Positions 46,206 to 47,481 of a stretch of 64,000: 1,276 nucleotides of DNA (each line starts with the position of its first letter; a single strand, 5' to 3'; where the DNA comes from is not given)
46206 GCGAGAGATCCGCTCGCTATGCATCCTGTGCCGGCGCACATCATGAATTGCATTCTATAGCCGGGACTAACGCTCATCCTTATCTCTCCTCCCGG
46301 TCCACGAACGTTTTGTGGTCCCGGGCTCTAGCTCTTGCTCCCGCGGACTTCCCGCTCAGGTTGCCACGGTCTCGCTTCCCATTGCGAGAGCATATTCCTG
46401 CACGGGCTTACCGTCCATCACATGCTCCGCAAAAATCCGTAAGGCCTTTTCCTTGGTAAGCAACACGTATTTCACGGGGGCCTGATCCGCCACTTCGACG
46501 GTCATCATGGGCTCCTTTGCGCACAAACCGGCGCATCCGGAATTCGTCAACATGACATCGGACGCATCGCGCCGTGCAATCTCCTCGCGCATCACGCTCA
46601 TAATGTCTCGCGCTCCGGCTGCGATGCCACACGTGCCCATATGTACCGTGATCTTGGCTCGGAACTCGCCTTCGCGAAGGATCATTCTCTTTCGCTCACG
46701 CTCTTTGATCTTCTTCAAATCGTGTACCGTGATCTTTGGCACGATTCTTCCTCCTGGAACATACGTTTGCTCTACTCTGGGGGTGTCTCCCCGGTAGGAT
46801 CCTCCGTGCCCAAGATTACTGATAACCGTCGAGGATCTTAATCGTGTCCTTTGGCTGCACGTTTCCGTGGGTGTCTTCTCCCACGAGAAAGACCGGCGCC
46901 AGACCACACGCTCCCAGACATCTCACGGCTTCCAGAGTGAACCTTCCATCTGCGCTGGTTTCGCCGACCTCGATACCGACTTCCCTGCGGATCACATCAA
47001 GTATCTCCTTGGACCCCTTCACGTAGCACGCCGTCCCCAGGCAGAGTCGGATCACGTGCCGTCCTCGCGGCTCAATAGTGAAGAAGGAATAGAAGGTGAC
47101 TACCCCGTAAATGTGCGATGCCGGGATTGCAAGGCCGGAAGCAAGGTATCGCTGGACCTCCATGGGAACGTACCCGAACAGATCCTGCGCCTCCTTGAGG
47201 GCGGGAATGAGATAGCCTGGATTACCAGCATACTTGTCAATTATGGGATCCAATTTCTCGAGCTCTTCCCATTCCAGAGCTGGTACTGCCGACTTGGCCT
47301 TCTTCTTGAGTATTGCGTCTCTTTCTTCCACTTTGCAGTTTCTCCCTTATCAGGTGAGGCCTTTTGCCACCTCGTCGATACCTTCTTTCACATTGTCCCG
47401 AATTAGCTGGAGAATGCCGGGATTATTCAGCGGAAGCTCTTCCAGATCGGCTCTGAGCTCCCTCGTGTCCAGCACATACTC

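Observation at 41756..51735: Mosaic complex I operon: Hnd/bifurcating-hydrogenase-type N-module plus a kinase/phosphatase-like regulatory set inserted between nuoD and nuoH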

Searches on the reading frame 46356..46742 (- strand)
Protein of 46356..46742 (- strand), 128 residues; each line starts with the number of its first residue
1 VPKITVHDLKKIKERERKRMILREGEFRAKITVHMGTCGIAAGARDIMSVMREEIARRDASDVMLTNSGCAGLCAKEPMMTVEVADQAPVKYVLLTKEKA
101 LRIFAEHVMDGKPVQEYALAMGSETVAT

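Call 21: search_solved_structures(query=window:46356-46742:-, max_evalue=0.01)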
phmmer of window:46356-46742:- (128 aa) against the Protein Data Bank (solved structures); distinct sequences matched with E-value up to 0.01: 4.
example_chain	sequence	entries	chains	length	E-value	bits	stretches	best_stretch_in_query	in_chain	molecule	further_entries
9n5u_B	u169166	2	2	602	1.9e-15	60.4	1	31-119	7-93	NfnB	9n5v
8oh5_B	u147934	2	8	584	8.9e-13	51.8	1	30-120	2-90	NAD-reducing hydrogenase subunit HoxF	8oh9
9bov_B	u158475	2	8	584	2e-10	44.1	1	30-121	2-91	NADH dehydrogenase (Quinone)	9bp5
7t2r_B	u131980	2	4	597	2.5e-07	34.2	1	27-117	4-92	NiFe hydrogenase subunit B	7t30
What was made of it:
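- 46356..46742 (-): HndB/HydD-like thioredoxin-like ferredoxin (128 aa), a paralogue of the N-terminal domain of NuoF. It matches only the N-terminal 2Fe-2S domains of BfuB proteins in the PDB (call 21).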

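Call 36: search_protein_families(library=ncbifam, proteins=[window:46356-46742:-], max_evalue=0.001)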
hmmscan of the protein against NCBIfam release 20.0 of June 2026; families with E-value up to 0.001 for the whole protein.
window:46356-46742:- (128 aa): 2 families
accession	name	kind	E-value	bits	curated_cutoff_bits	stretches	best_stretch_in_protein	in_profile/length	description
NF041612.1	fdxn_Clost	equivalog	8.5e-10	39.1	150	1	41-116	26-99/102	2Fe-2S ferredoxin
NF041613.1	fdxn_Azotob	equivalog_domain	0.00088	19.5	195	0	35-115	21-98/107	2Fe-2S ferredoxin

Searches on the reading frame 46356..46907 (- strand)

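Call 4: search_protein_families(library=pfam, proteins=[window:46356-46907:-], max_evalue=0.01)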
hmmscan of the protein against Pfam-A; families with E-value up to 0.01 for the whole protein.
window:46356-46907:- (183 aa): 1 family
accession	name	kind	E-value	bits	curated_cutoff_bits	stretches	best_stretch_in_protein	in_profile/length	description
PF01257.25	2Fe-2S_thioredx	-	0.00046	20.5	24.8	1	83-139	65-126/145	Thioredoxin-like [2Fe-2S] ferredoxin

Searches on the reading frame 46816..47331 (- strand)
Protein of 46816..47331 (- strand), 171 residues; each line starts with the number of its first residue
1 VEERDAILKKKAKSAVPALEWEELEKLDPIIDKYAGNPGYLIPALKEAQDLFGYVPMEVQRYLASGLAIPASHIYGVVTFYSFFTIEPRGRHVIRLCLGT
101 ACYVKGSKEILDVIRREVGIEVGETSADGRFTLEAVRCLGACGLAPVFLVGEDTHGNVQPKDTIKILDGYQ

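Call 4: search_protein_families(library=pfam, proteins=[window:46816-47331:-], max_evalue=0.01)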
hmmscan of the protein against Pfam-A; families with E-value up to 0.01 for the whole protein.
window:46816-47331:- (171 aa): 1 family
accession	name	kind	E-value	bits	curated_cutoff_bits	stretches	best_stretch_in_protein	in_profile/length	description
PF01257.25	2Fe-2S_thioredx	-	5.6e-50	169.4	24.8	1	29-170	3-144/145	Thioredoxin-like [2Fe-2S] ferredoxin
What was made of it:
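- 46816..47331 (-): nuoE of BfuC/HydC type (171 aa). Pfam 2Fe-2S_thioredx 5.6e-50 (call 4).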

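Call 23: search_solved_structures(query=window:46816-47331:-, max_evalue=1e-15)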
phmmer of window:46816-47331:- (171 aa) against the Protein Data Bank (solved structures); distinct sequences matched with E-value up to 1e-15: 53.
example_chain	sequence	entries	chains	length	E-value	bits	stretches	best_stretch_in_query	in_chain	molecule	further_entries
8a6t_C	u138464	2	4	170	1.6e-45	158.5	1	24-170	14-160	Electron bifurcating hydrogenase subunit HydC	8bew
7t2r_C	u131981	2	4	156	1.8e-45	158.3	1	23-171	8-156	NiFe hydrogenase subunit C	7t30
7q4v_C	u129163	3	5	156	4.1e-41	144.1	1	22-168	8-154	Iron hydrogenase HydC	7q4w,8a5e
9n5u_C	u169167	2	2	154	8.7e-40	139.8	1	32-167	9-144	NfnC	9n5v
8oh5_A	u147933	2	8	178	8.4e-37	130.1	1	15-168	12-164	NAD-dependent formate dehydrogenase gamma subunit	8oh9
9bov_C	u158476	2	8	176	1.5e-36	129.3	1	23-165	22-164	NADH dehydrogenase (Ubiquinone), 24 kDa subunit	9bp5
9mqx_C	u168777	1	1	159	6.3e-35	124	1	28-169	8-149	NADH:ubiquinone oxidoreductase 24 kD subunit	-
7p5h_C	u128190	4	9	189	6.4e-35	124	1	14-161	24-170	Fe-hydrogenase, subunit gamma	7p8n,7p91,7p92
6vw7_A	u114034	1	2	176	3.9e-28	101.9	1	30-160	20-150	NAD-dependent formate dehydrogenase gamma subunit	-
6vw8_A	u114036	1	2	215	7e-28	101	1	30-160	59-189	NAD-dependent formate dehydrogenase gamma subunit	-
8b9z_E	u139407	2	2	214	1.4e-27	100.1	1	26-168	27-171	NADH dehydrogenase (Ubiquinone) 24 kDa subunit, isoform A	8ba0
8esw_V2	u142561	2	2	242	1.9e-27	99.6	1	26-168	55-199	NADH dehydrogenase (Ubiquinone) 24 kDa subunit, isoform A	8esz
6hl2_A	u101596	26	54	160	5.2e-27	98.2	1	26-155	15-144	NADH-quinone oxidoreductase subunit E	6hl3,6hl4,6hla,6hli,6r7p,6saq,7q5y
6q9c_A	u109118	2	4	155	5.2e-27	98.2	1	26-155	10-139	NADH-quinone oxidoreductase subunit E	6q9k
9he5_A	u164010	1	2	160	7.2e-27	97.8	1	26-155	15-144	NADH-quinone oxidoreductase subunit E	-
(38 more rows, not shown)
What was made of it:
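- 46816..47331 (-): PDB best hits are HydC of T. kivui and A. mobile at 158 bits, against about 98 bits for complex I NuoE (call 23).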

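Call 36: search_protein_families(library=ncbifam, proteins=[window:46816-47331:-], max_evalue=0.001)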
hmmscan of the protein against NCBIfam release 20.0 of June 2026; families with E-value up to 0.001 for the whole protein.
window:46816-47331:- (171 aa): 9 families
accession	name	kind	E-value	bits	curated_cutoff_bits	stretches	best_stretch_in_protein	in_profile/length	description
NF005747.0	PRK07571.1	equivalog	1.4e-48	164.8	224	1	22-167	20-165/173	bidirectional hydrogenase complex protein HoxE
NF005722.0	PRK07539.1-2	equivalog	8.6e-42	142.9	141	1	21-170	7-156/157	NADH-quinone oxidoreductase subunit NuoE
NF004638.0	PRK05988.1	equivalog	6.1e-37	126.9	198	1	22-168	9-155/159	formate dehydrogenase subunit gamma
TIGR01958.1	nuoE_fam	subfamily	1.5e-36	125.7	142.4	1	30-171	5-148/148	NADH-quinone oxidoreductase subunit NuoE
NF005725.0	PRK07539.1-5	equivalog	3.6e-33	114.7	220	1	10-171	8-172/174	NADH-quinone oxidoreductase subunit NuoE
NF005723.0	PRK07539.1-3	equivalog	2e-27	96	226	1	22-154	5-139/158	NADH-quinone oxidoreductase subunit NuoE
NF005721.0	PRK07539.1-1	equivalog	8.5e-26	90.9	308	1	25-169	32-176/292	NADH-quinone oxidoreductase subunit NuoE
NF005724.0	PRK07539.1-4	equivalog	2.2e-25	89.9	280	1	22-170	21-172/240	NADH-quinone oxidoreductase subunit NuoE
NF009040.0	PRK12373.1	equivalog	2.6e-20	73.5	514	1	40-170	38-169/400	NADH-quinone oxidoreductase subunit E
